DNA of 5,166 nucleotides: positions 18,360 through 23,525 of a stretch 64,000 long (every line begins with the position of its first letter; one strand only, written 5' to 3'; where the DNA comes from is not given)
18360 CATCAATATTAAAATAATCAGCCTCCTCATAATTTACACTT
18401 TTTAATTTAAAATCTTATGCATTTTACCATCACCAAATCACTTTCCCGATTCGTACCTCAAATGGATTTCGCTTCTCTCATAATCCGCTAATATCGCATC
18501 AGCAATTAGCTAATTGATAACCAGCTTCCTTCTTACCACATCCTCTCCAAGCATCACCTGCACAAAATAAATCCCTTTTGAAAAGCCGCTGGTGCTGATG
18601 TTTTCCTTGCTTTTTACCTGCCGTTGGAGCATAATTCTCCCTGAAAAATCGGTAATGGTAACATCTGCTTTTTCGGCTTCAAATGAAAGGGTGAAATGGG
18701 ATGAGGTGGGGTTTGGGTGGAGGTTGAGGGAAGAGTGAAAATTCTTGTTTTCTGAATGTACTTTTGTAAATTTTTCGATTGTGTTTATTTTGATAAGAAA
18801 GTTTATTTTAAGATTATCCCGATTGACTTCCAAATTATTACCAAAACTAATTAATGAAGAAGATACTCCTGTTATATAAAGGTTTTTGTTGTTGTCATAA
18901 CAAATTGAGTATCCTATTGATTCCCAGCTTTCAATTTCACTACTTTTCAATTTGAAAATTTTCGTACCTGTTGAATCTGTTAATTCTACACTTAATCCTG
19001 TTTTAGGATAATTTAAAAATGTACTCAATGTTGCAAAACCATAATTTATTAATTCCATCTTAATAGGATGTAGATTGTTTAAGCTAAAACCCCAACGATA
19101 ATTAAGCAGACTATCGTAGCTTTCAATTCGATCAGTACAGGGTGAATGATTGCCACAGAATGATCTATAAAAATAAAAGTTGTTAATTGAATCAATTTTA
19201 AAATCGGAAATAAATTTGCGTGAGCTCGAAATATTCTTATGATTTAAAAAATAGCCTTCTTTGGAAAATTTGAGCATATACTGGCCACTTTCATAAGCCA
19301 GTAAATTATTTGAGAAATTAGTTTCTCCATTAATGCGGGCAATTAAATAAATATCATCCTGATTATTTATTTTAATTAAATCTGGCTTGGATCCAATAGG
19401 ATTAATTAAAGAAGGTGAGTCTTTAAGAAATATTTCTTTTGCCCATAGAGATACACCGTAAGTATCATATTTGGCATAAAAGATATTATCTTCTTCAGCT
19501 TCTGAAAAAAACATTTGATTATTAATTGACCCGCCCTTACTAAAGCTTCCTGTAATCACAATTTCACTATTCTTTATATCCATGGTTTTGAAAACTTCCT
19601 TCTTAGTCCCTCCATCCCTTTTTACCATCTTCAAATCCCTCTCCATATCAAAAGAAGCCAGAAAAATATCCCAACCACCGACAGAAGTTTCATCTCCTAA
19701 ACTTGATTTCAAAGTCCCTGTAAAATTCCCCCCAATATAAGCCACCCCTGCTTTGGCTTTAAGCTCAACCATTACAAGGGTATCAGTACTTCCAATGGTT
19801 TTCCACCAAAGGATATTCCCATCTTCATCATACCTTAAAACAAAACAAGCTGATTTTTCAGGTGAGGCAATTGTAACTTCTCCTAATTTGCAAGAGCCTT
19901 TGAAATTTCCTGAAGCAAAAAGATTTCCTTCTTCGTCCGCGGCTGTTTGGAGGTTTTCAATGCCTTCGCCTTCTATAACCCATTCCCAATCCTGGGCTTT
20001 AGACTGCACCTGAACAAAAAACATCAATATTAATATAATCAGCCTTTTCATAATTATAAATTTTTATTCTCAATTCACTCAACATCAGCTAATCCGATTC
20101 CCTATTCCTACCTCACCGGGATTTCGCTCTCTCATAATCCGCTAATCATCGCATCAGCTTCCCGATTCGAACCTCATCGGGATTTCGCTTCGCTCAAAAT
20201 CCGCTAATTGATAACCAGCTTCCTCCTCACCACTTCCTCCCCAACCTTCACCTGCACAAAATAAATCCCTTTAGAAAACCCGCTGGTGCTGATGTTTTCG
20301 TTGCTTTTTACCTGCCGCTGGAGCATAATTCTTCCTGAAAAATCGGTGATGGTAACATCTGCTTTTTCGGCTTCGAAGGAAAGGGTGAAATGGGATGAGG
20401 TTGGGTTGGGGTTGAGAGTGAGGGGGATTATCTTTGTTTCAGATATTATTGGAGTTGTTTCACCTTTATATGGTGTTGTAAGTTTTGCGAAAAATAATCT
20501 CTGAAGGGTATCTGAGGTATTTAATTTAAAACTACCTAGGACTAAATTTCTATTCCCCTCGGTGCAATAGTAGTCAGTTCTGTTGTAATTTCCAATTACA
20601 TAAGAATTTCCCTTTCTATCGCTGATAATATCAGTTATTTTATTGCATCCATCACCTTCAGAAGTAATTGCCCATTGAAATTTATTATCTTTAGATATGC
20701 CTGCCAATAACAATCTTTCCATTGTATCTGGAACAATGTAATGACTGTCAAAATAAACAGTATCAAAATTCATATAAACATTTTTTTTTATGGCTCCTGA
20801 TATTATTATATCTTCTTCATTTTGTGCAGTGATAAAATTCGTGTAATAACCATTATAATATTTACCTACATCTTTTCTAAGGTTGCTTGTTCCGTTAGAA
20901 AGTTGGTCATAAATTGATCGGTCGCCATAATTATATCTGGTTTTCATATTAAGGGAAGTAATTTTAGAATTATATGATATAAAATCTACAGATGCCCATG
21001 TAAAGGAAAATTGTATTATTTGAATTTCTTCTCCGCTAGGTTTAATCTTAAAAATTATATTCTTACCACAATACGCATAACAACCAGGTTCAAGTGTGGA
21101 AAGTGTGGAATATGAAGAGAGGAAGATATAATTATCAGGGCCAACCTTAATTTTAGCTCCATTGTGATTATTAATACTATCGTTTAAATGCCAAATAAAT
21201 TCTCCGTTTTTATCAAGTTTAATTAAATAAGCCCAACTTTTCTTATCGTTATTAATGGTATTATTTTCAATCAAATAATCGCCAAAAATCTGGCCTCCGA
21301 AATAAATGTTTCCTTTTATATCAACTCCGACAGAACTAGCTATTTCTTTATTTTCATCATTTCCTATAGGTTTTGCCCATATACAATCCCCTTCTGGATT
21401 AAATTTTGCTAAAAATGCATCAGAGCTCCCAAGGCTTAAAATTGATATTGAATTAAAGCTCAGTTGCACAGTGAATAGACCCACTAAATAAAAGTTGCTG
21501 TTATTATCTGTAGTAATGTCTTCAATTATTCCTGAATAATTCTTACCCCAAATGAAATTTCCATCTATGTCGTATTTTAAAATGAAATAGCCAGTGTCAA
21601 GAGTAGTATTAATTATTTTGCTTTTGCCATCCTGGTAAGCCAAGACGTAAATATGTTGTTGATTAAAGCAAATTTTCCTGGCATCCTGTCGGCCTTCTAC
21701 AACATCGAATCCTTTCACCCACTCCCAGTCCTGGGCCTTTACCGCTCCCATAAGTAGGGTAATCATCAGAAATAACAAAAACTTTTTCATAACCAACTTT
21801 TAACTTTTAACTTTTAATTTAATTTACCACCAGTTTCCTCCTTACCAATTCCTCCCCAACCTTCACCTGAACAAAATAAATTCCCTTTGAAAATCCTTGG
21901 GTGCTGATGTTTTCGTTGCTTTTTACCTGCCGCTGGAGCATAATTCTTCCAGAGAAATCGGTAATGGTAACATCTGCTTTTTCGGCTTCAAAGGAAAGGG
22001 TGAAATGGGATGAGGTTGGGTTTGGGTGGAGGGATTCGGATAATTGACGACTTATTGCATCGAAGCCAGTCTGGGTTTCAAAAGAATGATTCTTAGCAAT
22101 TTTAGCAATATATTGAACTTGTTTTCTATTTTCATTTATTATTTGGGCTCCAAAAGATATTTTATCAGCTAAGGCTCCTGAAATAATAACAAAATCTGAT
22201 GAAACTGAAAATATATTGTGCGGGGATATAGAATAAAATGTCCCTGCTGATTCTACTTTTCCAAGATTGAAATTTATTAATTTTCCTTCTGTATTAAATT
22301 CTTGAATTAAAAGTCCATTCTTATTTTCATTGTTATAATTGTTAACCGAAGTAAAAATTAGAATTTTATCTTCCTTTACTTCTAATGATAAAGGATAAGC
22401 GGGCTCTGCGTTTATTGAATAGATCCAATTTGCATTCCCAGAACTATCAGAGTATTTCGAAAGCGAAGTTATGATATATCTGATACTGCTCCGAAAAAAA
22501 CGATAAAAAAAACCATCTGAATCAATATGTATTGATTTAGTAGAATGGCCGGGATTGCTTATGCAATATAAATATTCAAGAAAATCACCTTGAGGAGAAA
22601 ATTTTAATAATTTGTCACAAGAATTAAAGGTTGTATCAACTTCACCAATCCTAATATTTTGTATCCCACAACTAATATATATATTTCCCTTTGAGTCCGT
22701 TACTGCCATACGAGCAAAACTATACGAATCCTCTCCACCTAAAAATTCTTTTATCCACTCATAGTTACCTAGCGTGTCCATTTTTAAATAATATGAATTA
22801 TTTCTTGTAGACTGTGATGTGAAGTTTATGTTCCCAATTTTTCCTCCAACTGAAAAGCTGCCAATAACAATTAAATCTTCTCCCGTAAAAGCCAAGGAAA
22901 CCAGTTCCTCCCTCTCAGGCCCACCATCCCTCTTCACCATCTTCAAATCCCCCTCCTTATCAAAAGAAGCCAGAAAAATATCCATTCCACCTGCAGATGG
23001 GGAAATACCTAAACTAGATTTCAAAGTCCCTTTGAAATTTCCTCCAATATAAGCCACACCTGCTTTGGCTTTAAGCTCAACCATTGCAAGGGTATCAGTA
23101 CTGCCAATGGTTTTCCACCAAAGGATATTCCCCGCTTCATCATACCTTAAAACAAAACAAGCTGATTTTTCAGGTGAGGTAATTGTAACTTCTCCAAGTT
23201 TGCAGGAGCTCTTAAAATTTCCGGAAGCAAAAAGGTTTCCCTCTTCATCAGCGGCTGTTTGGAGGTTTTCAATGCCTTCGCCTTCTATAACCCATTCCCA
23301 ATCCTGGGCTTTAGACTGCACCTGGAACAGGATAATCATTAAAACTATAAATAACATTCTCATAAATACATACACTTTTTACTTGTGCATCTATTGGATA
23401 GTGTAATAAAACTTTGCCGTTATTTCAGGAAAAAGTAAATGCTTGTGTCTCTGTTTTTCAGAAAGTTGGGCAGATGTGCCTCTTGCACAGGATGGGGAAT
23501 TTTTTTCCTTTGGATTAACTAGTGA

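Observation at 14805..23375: Tandem array of five mosaic T9SS cargo paralogs with homogenised 5' and 3' ends and divergent cores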

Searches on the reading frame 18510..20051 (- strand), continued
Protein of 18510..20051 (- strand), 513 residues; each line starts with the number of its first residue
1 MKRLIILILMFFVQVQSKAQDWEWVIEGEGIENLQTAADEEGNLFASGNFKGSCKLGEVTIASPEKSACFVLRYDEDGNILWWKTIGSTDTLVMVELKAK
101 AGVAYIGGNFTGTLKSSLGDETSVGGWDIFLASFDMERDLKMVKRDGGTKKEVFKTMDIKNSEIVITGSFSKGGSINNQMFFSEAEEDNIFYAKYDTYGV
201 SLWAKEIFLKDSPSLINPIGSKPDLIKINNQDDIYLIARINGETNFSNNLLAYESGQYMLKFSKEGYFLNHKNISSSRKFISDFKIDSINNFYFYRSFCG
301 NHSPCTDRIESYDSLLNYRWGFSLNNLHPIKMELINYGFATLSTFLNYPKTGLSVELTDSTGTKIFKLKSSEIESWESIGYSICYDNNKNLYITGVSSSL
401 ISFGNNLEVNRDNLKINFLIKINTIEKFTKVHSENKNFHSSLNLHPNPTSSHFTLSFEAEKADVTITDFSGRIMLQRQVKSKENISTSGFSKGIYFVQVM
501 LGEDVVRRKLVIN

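Call 18: find_encoding_contigs(protein=P0006, flank=10000, max_places=3)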
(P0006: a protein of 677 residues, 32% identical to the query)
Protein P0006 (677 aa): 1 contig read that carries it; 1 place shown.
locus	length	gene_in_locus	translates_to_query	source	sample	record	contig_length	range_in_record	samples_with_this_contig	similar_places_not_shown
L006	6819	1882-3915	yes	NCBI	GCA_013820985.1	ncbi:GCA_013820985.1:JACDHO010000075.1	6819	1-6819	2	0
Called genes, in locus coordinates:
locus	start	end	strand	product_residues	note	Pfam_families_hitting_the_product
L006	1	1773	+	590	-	PF18962:Por_Secre_tail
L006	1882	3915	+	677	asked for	PF18962:Por_Secre_tail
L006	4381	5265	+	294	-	PF02661:Fic, PF21248:SoFic-like_C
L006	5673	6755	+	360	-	PF19572:PorV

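Call 35: predict_structure(alignment_id=A2)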
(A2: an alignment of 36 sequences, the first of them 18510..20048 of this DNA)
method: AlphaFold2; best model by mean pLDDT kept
length: 512 residues; sequences in the alignment: 36
mean_pLDDT: 88.0   pTM: 0.78
mean pLDDT of the five models: 88.0, 87.9, 87.8, 87.2, 87.1
residues with pLDDT >= 90: 311; 70-90: 156; 50-70: 30; < 50: 15
segments of 3 or more residues with pLDDT < 50: 429-439
pLDDT, mean of each block of 10 residues (from residue 1): 88 62 92 96 97 97 98 94 98 98 98 97 94 95 92 97 96 87 82 96 87 66 96 95 77 90 96 86 95 90 87 93 86 91 84 88 81 80 93 93 81 94 62 41 61 86 94 95 90 91 86 81
secondary structure, 60 per line:
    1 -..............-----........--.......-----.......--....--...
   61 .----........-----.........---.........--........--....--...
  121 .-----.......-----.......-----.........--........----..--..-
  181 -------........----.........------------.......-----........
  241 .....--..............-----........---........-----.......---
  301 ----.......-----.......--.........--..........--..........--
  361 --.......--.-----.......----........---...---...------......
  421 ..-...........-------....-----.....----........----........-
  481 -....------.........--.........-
elements in order: H2-15 E21-28 E31-37 E43-49 E52-55 E58-61 E66-73 E79-87 E91-99 E102-109 E112-115 E118-121 E127-133 E139-145 E151-159 E162-169 E188-195 E200-208 E221-227 E233-245 E248-261 E267-274 E278-285 E291-297 E305-311 E317-323 E326-334 E337-346 E349-358 E363-369 E378-384 E389-396 E400-402 E406-408 E415-422 H424-434 E442-445 E451-455 E460-467 E472-479 E482-485 E492-500 E503-511

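Call 40: fold_search(model_id=the predicted structure, library=pdb)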
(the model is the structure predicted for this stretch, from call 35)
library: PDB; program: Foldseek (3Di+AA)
matches with E <= 10: 929; with E <= 0.001: 101
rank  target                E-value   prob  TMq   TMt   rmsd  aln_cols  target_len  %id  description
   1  7fh7                  1.1e-13  1.00  0.59  0.47   5.6       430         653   17  Friedel-Crafts alkylation enzyme CylK mutant Y37F (released 2022-02-16)
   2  7fh8                  1.3e-13  1.00  0.58  0.46   5.7       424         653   17  Friedel-Crafts alkylation enzyme CylK mutant H391A (released 2022-02-16)
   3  7fh6                  3.4e-13  1.00  0.59  0.47   5.0       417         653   18  Friedel-Crafts alkylation enzyme CylK (released 2022-02-16)
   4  7roo                  5.4e-13  1.00  0.59  0.48   5.1       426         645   16  Crystal structure of Friedel-Crafts alkylating enzyme CylK from Cylindospermum licheniforme with bromide (released 2022-03-23)
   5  7ron                  4.5e-12  1.00  0.58  0.48   5.0       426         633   17  Crystal structure of the Friedel-Crafts alkylating enzyme CylK from Cylindospermum licheniforme (released 2022-03-23)
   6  8f5o_B                8.6e-07  1.00  0.21  0.11  25.4       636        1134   10  Structure of Leishmania tarentolae IFT-A (state 1) (released 2022-12-21)
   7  8f5p_B                4.3e-06  0.99  0.18  0.10  25.9       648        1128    9  Structure of Leishmania tarentolae IFT-A (state 2) (released 2022-12-21)
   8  1q7f_B                7.5e-06  1.00  0.32  0.54   6.6       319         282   12  Brain Tumor NHL domain (released 2003-10-21)
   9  8cuk_B                1.3e-05  1.00  0.44  0.64   6.0       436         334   10  X-ray Structure of the WD40 domain of HOPS subunit Vps11 from Yeast (released 2022-05-25)
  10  9g33_UH               1.3e-05  1.00  0.40  0.36   9.8       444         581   10  Stalled 90S - Utp23-Krr1-deltaC3 (released 2025-06-18)
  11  5ex7_A                1.5e-05  1.00  0.34  0.58   7.0       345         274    9  Crystal structure of Brat NHL domain in complex with an 8-nt hunchback mRNA (released 2015-12-09)
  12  4zlr_A                1.6e-05  1.00  0.30  0.50   7.2       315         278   10  Structure of the Brat-NHL domain bound to consensus RNA motif (released 2015-11-11)
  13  4re6_B                2.8e-05  1.00  0.39  0.36  17.0       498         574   10  Acylaminoacyl peptidase complexed with a chloromethylketone inhibitor (released 2015-01-28)
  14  7ep9_A                3.0e-05  1.00  0.42  0.34  16.1       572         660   12  The structure of carboxypeptidase from Fusobacterium nucleatum (released 2021-10-27)
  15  6ww7_A                3.5e-05  0.96  0.15  0.10  22.7       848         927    7  Structure of the human ER membrane protein complex in a lipid nanodisc (released 2020-05-27)
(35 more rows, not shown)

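Call 54: search_protein_families(library=ncbifam, proteins=[window:18510-20051:-], max_evalue=0.001)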
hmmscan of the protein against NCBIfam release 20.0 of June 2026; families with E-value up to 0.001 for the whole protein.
window:18510-20051:- (513 aa): 3 families
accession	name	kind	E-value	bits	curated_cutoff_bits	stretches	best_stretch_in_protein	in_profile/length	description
TIGR04183.1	Por_Secre_tail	domain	3.3e-16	59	23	1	445-513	2-72/72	T9SS type A sorting domain-containing protein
NF038113.1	T9SSA_dep_M36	equivalog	2.6e-08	32.5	885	1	433-513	785-869/869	T9SS-dependent M36 family metallopeptidase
NF052644.1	T9SS_DNase_Rie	equivalog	0.00068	19.1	260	0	449-511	188-249/251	T9SS-dependent surface endonuclease, AS87_RS02955 family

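Call 59: find_encoding_contigs(protein=P0002, flank=10000, max_places=6)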
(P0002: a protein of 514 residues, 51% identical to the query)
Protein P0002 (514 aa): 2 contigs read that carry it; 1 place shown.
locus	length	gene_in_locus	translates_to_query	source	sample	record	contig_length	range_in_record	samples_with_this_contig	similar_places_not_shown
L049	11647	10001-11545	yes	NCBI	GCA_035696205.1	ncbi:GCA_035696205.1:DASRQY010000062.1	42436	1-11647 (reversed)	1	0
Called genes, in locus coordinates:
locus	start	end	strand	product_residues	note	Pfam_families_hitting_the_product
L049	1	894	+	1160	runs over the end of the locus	PF02811:PHP, PF07733:DNA_pol3_alpha, PF17657:DNA_pol3_finger, PF14579:HHH_6, PF01336:tRNA_anti-codon (weak)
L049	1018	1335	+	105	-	PF00085:Thioredoxin, PF13098:Thioredoxin_2, PF13905:Thioredoxin_8 (faint)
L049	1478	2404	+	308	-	PF01882:DUF58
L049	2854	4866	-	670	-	-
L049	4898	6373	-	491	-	PF05935:Arylsulfotrans (faint), PF18962:Por_Secre_tail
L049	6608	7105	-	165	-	-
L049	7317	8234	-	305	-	PF02629:CoA_binding, PF13380:CoA_binding_2 (weak), PF00549:Ligase_CoA, PF13607:Succ_CoA_lig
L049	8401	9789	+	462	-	PF10396:TrmE_N, PF03193:RsgA_GTPase (faint), PF12631:MnmE_helical, PF00009:GTP_EFTU (faint), PF00071:Ras (faint), PF01926:MMR_HSR1, PF02421:FeoB_N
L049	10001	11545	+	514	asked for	PF18962:Por_Secre_tail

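Call 60: find_encoding_contigs(protein=P0010, flank=5000, max_places=4)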
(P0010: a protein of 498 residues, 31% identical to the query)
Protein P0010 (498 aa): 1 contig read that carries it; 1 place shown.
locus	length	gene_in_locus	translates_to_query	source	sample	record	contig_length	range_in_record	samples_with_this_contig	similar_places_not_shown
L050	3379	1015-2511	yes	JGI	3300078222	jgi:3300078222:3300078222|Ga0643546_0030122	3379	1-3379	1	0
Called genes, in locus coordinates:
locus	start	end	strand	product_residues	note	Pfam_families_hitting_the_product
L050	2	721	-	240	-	?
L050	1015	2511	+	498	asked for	PF18962:Por_Secre_tail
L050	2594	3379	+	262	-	?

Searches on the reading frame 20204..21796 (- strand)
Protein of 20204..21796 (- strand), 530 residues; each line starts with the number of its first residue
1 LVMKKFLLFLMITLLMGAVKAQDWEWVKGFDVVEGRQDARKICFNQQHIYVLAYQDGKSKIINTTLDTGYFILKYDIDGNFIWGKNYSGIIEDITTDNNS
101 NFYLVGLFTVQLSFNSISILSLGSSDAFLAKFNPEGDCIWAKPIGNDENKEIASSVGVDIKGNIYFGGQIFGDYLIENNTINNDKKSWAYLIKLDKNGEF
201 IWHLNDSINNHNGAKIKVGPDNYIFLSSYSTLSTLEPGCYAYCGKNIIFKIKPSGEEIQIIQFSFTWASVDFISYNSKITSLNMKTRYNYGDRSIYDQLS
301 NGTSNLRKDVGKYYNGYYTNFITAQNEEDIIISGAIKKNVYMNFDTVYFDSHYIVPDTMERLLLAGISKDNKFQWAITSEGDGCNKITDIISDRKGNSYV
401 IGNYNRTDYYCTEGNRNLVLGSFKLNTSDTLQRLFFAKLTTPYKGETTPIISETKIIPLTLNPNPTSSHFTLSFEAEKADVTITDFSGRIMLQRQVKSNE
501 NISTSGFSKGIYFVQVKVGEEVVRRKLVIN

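Call 4: search_protein_families(library=pfam, proteins=[window:20204-21796:-], max_evalue=0.01)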
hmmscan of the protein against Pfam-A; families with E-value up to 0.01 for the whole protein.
window:20204-21796:- (530 aa): 2 families
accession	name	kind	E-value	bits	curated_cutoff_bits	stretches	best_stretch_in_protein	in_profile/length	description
PF18962.6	Por_Secre_tail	-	8.5e-12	45.6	27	1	463-529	3-75/75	Secretion system C-terminal sorting domain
PF06739.17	SBBP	-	0.0011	19.3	20.5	0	140-169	2-31/38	Beta-propeller repeat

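Call 54: search_protein_families(library=ncbifam, proteins=[window:20204-21796:-], max_evalue=0.001)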
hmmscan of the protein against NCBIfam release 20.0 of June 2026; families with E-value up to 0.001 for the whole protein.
window:20204-21796:- (530 aa): 4 families
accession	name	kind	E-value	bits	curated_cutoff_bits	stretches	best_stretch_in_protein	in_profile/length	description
NF047494.1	Lepto_SBBP_lipo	equivalog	1.3e-17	63.6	400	1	72-171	342-446/466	SBBP repeat beta-propeller lipoprotein, LipL53 family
TIGR04183.1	Por_Secre_tail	domain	3.1e-13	49.5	23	1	463-530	3-72/72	T9SS type A sorting domain-containing protein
NF038113.1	T9SSA_dep_M36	equivalog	4.3e-08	31.8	885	1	460-530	794-869/869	T9SS-dependent M36 family metallopeptidase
NF052644.1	T9SS_DNase_Rie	equivalog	1.2e-05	24.8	260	1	467-528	189-249/251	T9SS-dependent surface endonuclease, AS87_RS02955 family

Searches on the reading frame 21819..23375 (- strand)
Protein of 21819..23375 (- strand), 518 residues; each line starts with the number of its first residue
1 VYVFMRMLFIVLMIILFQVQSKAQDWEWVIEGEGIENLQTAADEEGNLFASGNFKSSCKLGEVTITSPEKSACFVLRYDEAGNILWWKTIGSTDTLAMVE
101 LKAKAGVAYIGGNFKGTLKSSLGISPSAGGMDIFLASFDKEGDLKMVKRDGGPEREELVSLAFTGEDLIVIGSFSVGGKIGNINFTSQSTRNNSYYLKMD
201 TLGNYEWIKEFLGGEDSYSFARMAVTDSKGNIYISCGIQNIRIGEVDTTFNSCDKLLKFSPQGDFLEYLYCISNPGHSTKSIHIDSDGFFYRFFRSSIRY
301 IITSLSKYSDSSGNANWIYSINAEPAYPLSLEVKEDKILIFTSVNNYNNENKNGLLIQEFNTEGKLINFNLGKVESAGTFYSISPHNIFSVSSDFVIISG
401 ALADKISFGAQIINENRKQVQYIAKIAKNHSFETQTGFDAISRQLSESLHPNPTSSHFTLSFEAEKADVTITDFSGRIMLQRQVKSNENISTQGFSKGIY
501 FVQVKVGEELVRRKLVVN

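Call 4: search_protein_families(library=pfam, proteins=[window:21819-23375:-], max_evalue=0.01)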
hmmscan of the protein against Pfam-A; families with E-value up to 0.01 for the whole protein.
window:21819-23375:- (518 aa): 1 family
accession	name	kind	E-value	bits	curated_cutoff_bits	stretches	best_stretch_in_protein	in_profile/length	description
PF18962.6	Por_Secre_tail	-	1.8e-11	44.6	27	1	450-517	2-75/75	Secretion system C-terminal sorting domain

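Call 54: search_protein_families(library=ncbifam, proteins=[window:21819-23375:-], max_evalue=0.001)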
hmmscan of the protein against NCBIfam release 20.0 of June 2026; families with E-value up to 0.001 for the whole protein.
window:21819-23375:- (518 aa): 4 families
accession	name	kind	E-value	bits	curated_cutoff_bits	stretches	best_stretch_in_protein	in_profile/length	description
TIGR04183.1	Por_Secre_tail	domain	5.2e-13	48.8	23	1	450-518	2-72/72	T9SS type A sorting domain-containing protein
NF047494.1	Lepto_SBBP_lipo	equivalog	6.3e-13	48.2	400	1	38-291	191-440/466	SBBP repeat beta-propeller lipoprotein, LipL53 family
NF038113.1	T9SSA_dep_M36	equivalog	1.8e-08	33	885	1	446-518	792-869/869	T9SS-dependent M36 family metallopeptidase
NF052644.1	T9SS_DNase_Rie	equivalog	0.00013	21.4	260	1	454-516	188-249/251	T9SS-dependent surface endonuclease, AS87_RS02955 family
